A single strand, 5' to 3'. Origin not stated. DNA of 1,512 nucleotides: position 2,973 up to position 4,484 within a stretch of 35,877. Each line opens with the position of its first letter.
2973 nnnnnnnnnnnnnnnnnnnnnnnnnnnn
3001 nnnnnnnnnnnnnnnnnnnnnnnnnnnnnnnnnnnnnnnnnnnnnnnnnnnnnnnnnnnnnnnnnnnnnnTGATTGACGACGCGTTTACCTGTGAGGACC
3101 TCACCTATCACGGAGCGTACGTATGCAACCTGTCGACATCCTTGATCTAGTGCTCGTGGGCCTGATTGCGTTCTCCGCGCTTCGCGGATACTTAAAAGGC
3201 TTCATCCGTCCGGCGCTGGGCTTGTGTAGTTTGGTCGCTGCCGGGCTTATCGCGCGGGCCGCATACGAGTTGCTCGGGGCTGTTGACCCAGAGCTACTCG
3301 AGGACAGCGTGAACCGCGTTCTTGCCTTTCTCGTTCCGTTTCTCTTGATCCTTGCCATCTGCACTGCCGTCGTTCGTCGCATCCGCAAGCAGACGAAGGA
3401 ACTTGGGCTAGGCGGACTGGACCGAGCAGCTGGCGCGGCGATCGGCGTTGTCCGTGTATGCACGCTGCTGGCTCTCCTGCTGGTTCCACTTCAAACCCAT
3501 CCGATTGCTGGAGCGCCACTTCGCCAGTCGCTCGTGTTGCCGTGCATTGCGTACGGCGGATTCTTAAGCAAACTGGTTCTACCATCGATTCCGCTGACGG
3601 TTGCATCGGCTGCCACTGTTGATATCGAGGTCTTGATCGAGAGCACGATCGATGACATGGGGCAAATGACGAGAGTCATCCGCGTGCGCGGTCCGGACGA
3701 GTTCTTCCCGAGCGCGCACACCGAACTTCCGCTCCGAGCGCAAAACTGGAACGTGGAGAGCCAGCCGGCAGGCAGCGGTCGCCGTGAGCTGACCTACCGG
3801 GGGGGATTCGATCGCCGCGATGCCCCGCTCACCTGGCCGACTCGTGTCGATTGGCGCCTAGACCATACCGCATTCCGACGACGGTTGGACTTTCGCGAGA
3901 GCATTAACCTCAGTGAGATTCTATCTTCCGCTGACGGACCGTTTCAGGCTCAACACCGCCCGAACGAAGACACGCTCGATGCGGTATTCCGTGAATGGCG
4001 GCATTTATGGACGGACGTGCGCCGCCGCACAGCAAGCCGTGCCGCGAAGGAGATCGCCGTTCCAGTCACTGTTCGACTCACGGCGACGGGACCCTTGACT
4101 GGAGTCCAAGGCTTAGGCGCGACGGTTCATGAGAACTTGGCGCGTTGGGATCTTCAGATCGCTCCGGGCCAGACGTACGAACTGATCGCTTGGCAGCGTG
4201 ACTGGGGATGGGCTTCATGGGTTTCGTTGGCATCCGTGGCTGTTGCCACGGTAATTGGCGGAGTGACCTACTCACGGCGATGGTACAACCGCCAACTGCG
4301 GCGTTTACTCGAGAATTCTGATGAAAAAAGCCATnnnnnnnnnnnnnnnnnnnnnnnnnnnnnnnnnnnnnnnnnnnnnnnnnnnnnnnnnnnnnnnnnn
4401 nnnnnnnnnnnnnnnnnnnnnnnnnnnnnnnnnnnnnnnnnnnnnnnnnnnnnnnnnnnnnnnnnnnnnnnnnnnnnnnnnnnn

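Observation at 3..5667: Translationally coupled membrane module: unknown TM protein, TM-transglutaminase-like peptidase, CvpA fusion, M48 peptidase-TerB fusion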

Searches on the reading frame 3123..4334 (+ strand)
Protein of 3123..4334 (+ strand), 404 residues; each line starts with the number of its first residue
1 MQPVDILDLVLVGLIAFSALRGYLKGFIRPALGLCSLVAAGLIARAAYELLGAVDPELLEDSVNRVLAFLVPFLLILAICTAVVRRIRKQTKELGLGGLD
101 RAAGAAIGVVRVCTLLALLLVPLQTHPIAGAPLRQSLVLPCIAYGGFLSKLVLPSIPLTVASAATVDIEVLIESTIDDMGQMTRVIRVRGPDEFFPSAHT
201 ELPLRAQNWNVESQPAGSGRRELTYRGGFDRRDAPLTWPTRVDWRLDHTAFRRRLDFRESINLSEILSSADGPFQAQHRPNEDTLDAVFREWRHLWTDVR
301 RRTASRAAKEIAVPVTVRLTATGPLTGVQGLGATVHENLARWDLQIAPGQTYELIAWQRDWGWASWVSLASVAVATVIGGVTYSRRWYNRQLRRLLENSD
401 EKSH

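Call 3: search_protein_families(library=pfam, proteins=[window:3123-4334:+], max_evalue=0.01)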
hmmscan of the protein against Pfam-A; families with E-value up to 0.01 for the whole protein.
window:3123-4334:+ (404 aa): 1 family
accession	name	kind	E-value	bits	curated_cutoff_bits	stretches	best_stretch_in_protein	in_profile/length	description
PF02674.22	Colicin_V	-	1.1e-22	81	29.3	1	7-143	1-140/144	Colicin V production protein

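Call 4: search_protein_families(library=ncbifam, proteins=[window:3123-4334:+], max_evalue=0.01)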
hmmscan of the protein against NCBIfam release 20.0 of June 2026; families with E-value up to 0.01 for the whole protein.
window:3123-4334:+ (404 aa): 2 families
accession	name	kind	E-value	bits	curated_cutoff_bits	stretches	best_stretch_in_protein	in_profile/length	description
NF008100.0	PRK10845.1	equivalog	2.1e-10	41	264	1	7-125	4-122/162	colicin V production protein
NF033740.0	MarP_fam_protase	equivalog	3.8e-09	36.1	250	1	7-139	1-135/390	MarP family serine protease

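Call 5: search_protein_families(library=padloc, proteins=[window:3123-4334:+], max_evalue=0.01)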
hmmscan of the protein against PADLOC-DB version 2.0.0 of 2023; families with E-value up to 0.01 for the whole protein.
window:3123-4334:+ (404 aa): 0 families

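Call 20: find_homologous_proteins(query=window:3123-4334:+)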
Query window:3123-4334:+ (404 aa): 2 proteins with E <= 0.001 among 8000 candidates.
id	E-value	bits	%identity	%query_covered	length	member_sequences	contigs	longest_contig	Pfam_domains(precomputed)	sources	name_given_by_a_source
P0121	9.9e-266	899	100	100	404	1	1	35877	PF02674.23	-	-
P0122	6.5e-93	330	41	98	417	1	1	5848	PF02674.23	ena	-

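Call 21: find_encoding_contigs(protein=P0122, flank=10000, max_places=3)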
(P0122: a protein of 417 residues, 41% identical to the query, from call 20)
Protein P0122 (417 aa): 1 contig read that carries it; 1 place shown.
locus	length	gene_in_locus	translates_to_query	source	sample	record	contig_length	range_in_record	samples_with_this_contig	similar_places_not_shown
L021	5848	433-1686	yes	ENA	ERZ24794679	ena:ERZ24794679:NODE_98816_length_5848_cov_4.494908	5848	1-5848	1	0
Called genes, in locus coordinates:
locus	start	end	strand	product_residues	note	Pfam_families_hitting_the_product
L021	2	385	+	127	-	?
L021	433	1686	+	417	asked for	PF02674:Colicin_V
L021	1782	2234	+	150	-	-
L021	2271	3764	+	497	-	PF01743:PolyA_pol, PF12627:PolyA_pol_RNAbd (weak), PF01966:HD (faint)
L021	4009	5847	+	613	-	?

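Call 76: predict_structure(alignment_id=A3)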
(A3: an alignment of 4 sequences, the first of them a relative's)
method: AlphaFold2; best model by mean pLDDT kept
length: 404 residues; sequences in the alignment: 4
mean_pLDDT: 67.6   pTM: 0.43
mean pLDDT of the five models: 67.6, 65.3, 63.9, 63.9, 62.0
residues with pLDDT >= 90: 7; 70-90: 173; 50-70: 185; < 50: 39
segments of 3 or more residues with pLDDT < 50: 152-165, 199-205, 269-278, 402-404
pLDDT, mean of each block of 10 residues (from residue 1): 65 73 58 60 67 58 63 71 64 54 66 72 60 64 60 37 53 83 84 58 56 77 81 63 73 79 60 44 57 60 59 82 86 87 78 83 76 88 86 72 43
secondary structure, 60 per line:
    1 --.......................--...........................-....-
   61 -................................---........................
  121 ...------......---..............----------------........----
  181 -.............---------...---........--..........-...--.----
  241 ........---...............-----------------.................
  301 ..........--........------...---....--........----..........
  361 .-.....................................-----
elements in order: H3-25 H28-54 H56-59 H62-93 H97-123 H130-135 H139-152 E169-176 E182-191 E210-217 E220-229 E241-248 E252-262 H263-266 H284-310 E313-320 E327-329 E333-336 E339-346 E351-361 H363-399

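Call 81: fold_search(model_id=the predicted structure, library=pdb)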
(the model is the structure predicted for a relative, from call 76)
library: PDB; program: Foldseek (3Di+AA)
matches with E <= 10: 637; with E <= 0.001: 1
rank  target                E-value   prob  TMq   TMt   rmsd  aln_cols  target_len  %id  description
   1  2nc8_MODEL_1_A        3.2e-06  1.00  0.27  0.55   6.4       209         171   12  NMR structure of the Mycobacterium tuberculosis LppM (Rv2171) protein folded domain (released 2016-09-14)
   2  6atk_C                1.2e-03  0.97  0.21  0.11   8.0       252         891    7  Crystal structure of the human coronavirus 229E spike protein receptor binding domain in complex with human aminopepti (released 2017-12-06)
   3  7vpp_A                2.0e-03  0.84  0.18  0.10  11.9       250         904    6  Structures of a deltacoronavirus spike protein bound to porcine and human receptors indicate the risk of virus adaptat (released 2022-03-16)
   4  4fyq_A                2.6e-03  0.96  0.21  0.11   9.6       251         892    8  Human aminopeptidase N (CD13) (released 2012-09-05)
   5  6u7f_A                3.3e-03  0.89  0.20  0.11   9.7       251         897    8  HCoV-229E RBD Class IV in complex with human APN (released 2019-11-13)
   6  4fyr_A                3.4e-03  0.96  0.22  0.11   8.3       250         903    8  Human aminopeptidase N (CD13) in complex with bestatin (released 2012-09-05)
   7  6u7g_B                3.6e-03  0.95  0.22  0.11   8.4       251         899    8  HCoV-229E RBD Class V in complex with human APN (released 2019-11-13)
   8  5lds_A                5.7e-03  0.47  0.16  0.09  10.5       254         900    8  Structure of the porcine aminopeptidase N ectodomain (released 2017-04-05)
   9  6s7o_E                6.4e-03  0.96  0.22  0.17   8.3       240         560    7  Cryo-EM structure of human oligosaccharyltransferase complex OST-A (released 2019-12-18)
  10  8jkt_C                7.6e-03  0.72  0.20  0.10  11.1       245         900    7  Crystal structure of feline aminopeptidase N ectodomain (released 2024-06-05)
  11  5lg6_B                8.5e-03  0.47  0.17  0.10  10.4       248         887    9  Structure of the deglycosylated porcine aminopeptidase N ectodomain (released 2017-04-12)
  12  7vpq_A                9.0e-03  0.69  0.20  0.11  10.5       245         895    8  Structures of a deltacoronavirus spike protein bound to porcine and human receptors indicate the risk of virus adaptat (released 2022-03-16)
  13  7v9p_B                9.5e-03  0.90  0.20  0.11   7.1       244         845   11  Crystal structure of the lanthipeptide zinc-metallopeptidase EryP from saccharopolyspora erythraea in intermediate sta (released 2022-05-11)
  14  4fke_A                9.5e-03  0.80  0.21  0.11   9.1       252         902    6  Crystal structure of porcine aminopeptidase-N (released 2012-10-17)
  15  5lhd_A                9.5e-03  0.75  0.20  0.11   9.2       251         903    9  Structure of glycosylated human aminopeptidase N (released 2017-04-05)
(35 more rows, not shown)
